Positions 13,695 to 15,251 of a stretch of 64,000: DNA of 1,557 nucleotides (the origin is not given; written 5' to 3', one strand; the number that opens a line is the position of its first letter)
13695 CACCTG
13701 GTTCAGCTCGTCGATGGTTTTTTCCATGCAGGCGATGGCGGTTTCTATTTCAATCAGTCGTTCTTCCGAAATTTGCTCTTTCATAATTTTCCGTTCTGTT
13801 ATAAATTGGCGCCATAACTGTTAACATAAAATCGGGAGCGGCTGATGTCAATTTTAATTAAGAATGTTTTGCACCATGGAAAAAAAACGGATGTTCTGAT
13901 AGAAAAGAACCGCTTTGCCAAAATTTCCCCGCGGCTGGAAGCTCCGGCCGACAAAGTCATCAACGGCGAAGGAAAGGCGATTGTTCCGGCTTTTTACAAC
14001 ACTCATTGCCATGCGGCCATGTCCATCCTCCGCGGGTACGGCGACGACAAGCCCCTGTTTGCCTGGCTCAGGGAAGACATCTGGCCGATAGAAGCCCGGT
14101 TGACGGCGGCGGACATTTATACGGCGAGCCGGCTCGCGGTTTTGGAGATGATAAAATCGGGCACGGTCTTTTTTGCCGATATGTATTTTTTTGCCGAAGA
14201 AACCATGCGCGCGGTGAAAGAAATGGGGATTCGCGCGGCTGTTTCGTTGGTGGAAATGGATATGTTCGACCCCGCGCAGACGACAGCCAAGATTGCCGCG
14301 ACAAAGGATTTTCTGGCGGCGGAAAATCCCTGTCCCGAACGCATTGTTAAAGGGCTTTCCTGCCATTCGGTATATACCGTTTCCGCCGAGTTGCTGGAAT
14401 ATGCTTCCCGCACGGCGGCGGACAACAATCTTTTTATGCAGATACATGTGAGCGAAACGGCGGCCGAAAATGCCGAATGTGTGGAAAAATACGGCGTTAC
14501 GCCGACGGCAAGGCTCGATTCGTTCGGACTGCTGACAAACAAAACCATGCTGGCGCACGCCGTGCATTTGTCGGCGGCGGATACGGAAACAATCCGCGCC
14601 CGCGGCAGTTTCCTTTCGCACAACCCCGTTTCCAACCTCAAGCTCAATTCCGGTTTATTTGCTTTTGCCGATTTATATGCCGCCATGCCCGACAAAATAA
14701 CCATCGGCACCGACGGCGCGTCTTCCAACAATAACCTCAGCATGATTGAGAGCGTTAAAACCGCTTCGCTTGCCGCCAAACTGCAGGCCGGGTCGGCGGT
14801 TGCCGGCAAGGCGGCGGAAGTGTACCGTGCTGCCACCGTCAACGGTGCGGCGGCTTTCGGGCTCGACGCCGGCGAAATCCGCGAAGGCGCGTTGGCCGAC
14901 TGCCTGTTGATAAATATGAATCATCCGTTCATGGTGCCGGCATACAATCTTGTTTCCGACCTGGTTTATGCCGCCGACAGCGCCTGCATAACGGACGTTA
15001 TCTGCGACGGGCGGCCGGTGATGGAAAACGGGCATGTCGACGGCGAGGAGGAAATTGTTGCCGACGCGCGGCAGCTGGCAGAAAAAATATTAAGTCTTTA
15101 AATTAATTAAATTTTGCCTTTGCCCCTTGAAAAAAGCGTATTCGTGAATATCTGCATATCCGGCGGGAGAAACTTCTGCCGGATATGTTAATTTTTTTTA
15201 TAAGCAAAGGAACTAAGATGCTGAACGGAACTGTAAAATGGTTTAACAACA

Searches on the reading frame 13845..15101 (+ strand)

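Call 54: search_protein_families(library=pfam, proteins=[window:13845-15101:+], max_evalue=0.00001)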
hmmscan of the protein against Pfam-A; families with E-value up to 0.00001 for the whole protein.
window:13845-15101:+ (418 aa): 2 families
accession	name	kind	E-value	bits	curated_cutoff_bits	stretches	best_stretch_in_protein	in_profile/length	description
PF01979.26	Amidohydro_1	-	2.7e-60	204.9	25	1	46-392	2-345/345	Amidohydrolase family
PF07969.17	Amidohydro_3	-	1.6e-07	31.6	29.7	0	322-392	408-471/472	Amidohydrolase family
